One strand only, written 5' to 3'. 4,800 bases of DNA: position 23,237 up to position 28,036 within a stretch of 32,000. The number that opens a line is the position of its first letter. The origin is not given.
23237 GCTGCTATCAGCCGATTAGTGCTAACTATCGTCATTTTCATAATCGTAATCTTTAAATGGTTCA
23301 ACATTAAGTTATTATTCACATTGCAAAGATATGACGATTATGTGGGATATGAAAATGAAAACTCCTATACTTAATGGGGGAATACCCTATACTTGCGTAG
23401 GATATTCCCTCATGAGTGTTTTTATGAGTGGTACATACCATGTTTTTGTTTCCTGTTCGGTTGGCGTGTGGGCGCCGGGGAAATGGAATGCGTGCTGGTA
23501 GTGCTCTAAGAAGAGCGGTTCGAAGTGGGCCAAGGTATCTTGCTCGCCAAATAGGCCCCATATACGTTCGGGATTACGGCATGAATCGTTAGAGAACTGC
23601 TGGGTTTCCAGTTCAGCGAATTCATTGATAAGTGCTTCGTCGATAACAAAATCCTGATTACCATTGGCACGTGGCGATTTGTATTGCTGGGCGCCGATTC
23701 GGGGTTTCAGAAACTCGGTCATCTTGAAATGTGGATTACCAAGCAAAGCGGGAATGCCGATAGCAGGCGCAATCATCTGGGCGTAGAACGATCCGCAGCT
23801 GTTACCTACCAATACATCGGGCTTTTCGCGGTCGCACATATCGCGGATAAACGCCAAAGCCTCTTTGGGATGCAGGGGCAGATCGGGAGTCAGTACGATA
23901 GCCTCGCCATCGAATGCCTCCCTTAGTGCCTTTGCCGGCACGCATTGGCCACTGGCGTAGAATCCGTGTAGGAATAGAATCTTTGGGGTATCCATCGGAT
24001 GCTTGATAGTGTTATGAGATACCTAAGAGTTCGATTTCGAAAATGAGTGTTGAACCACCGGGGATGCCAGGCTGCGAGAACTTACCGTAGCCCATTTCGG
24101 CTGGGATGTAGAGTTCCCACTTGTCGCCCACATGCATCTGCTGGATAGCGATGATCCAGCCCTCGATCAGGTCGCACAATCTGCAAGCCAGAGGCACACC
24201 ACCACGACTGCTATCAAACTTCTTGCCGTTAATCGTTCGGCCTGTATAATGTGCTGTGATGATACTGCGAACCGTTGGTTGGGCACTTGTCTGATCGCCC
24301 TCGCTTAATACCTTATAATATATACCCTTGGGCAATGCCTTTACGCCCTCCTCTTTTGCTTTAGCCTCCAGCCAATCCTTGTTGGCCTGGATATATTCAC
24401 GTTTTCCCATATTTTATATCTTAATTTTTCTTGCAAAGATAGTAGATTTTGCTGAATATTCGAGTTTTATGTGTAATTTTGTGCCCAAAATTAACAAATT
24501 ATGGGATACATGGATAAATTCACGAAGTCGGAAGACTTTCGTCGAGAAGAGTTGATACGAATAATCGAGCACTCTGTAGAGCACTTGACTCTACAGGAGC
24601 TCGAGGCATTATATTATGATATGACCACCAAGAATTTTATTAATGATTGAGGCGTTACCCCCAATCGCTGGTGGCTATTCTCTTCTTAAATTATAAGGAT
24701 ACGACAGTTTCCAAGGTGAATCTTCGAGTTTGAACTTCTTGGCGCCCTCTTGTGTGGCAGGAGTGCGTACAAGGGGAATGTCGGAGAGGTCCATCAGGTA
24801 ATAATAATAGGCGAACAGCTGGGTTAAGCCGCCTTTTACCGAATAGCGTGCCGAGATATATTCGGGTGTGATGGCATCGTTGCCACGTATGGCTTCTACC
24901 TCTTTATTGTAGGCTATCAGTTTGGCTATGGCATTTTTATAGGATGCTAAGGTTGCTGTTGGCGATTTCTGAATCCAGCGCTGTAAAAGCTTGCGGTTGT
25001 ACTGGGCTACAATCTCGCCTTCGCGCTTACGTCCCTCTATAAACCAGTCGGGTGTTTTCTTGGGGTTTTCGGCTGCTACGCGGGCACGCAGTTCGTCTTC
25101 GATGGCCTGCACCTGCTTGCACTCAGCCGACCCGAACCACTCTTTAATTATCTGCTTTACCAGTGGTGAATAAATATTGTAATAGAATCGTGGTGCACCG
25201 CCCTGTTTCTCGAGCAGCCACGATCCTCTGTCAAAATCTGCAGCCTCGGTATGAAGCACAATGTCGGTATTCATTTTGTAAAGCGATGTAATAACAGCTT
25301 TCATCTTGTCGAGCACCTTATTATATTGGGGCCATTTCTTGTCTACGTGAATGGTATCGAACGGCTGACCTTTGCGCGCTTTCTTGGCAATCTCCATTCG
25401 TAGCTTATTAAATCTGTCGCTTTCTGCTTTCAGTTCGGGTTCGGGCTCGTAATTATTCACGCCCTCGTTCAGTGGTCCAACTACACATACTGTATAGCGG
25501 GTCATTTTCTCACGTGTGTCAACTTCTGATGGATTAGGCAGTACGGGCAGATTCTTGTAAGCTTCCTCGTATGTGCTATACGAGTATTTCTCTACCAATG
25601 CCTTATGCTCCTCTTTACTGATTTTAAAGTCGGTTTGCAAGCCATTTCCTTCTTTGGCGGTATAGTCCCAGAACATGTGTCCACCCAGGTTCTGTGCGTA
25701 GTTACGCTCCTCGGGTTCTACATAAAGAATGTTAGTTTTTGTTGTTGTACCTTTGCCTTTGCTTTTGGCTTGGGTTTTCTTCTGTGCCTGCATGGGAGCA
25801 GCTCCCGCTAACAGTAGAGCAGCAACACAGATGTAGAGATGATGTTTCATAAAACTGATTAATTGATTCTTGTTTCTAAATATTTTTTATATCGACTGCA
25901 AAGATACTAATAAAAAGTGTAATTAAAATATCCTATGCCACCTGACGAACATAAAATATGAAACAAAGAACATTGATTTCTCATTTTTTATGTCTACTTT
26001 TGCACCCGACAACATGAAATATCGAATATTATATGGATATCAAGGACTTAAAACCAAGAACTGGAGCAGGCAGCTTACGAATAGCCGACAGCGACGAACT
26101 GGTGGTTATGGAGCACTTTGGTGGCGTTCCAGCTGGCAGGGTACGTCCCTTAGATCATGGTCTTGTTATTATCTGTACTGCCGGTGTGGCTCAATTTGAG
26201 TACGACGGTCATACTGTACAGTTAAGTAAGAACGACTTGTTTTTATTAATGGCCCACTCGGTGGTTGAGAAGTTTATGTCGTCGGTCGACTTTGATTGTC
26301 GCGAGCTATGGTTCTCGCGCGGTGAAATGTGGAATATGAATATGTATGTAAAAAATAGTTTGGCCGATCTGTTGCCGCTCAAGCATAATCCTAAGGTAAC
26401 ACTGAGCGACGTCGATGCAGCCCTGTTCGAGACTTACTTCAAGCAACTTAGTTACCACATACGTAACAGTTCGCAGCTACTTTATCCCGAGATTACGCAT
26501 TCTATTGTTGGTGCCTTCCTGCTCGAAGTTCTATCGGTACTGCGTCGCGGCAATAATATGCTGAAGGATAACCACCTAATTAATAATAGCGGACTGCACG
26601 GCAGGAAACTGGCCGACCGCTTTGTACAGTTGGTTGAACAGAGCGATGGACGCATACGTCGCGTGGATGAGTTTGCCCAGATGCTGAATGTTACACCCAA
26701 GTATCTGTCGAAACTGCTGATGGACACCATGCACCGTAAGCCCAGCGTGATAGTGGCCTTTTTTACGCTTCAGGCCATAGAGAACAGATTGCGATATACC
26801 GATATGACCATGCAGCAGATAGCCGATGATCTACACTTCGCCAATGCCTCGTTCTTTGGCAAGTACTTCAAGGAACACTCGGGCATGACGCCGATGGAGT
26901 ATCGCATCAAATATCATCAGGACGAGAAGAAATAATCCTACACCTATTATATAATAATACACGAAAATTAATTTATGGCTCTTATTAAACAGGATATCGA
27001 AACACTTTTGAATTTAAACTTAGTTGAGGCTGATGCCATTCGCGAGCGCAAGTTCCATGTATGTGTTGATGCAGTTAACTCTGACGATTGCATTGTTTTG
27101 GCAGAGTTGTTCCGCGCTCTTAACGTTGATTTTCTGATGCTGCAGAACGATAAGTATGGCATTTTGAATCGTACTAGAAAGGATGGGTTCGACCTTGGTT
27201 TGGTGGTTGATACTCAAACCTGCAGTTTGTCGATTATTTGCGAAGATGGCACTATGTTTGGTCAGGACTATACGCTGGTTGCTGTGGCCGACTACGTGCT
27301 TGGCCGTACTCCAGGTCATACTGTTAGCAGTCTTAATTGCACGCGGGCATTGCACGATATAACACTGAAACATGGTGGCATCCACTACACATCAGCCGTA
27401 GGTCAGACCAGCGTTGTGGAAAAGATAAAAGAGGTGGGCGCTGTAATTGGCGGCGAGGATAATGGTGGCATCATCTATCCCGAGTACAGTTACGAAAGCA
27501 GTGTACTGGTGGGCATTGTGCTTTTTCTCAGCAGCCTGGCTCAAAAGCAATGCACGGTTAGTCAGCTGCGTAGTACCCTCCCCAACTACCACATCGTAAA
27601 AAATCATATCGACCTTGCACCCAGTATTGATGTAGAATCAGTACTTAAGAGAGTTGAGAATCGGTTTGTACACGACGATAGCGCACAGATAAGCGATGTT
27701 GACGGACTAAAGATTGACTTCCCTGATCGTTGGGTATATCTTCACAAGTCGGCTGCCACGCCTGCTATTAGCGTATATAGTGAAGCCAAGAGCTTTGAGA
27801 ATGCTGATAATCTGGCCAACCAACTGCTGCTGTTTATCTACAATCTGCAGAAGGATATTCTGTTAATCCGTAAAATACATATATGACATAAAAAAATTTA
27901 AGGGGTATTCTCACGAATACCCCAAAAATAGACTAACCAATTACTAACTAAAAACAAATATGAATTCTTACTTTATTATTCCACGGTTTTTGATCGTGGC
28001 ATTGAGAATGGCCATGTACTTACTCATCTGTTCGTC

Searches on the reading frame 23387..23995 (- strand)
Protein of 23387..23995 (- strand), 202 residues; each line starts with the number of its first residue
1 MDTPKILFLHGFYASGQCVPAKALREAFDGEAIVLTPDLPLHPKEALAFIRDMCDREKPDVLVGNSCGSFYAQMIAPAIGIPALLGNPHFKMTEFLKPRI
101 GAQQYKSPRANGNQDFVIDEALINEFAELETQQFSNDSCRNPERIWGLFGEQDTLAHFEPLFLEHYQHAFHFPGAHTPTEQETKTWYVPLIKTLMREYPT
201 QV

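Call 10: search_protein_families(library=pfam, proteins=[window:23387-23995:-], max_evalue=0.01)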
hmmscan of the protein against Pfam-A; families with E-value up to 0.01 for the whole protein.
window:23387-23995:- (202 aa): 3 families
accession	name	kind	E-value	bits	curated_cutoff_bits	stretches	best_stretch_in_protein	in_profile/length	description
PF05728.18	UPF0227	-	2.4e-13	50.8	21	1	5-156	1-148/187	Uncharacterised protein family (UPF0227)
PF12697.13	Abhydrolase_6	-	5.4e-06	27.7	26.3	1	6-96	1-94/217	Alpha/beta hydrolase family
PF03959.19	FSH1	-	0.0017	18.5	21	0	3-45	4-51/211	Serine hydrolase (FSH1)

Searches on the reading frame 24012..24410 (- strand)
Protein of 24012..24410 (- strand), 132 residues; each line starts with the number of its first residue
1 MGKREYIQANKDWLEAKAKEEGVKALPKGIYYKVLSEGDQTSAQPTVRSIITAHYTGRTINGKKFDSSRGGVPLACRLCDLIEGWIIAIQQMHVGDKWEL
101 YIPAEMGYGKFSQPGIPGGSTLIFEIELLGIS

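Call 10: search_protein_families(library=pfam, proteins=[window:24012-24410:-], max_evalue=0.01)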
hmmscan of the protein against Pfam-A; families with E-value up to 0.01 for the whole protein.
window:24012-24410:- (132 aa): 2 families
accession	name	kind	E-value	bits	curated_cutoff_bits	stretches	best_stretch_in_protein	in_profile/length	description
PF00254.34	FKBP_C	-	3.9e-23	82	21.1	1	44-129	4-94/94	FKBP-type peptidyl-prolyl cis-trans isomerase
PF01346.23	FKBP_N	-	0.00016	22.8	22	1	5-34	68-97/97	Domain amino terminal to FKBP-type peptidyl-prolyl isomerase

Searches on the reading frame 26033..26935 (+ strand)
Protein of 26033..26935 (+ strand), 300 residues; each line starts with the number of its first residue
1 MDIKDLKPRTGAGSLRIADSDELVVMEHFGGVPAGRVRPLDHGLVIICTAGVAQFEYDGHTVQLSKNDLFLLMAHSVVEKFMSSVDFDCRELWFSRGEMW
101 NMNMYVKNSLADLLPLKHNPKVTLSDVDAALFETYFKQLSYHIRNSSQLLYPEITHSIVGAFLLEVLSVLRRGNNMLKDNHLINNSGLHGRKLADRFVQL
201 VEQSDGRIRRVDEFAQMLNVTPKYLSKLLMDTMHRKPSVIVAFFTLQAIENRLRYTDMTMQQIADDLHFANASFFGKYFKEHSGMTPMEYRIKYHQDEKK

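Call 10: search_protein_families(library=pfam, proteins=[window:26033-26935:+], max_evalue=0.01)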
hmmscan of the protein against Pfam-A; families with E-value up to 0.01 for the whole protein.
window:26033-26935:+ (300 aa): 3 families
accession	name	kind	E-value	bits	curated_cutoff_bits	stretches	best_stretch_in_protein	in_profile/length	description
PF12833.13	HTH_18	-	7.2e-14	52.3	33.6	1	215-291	2-78/80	Helix-turn-helix domain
PF00165.29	HTH_AraC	-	2.1e-05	25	26.6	1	256-291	7-41/42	Bacterial regulatory helix-turn-helix proteins, AraC family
PF02311.25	AraC_binding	-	6.2e-05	23.2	21.1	1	41-78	22-59/135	AraC-like ligand binding domain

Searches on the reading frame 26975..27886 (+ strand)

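Call 10: search_protein_families(library=pfam, proteins=[window:26975-27886:+], max_evalue=0.01)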
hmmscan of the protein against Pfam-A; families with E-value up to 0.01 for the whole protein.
window:26975-27886:+ (303 aa): 1 family
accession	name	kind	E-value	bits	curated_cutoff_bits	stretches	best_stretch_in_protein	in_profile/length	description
PF02880.22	PGM_PMM_III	-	1.2e-15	58.1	20.7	1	98-201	3-110/115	Phosphoglucomutase/phosphomannomutase, alpha/beta/alpha domain III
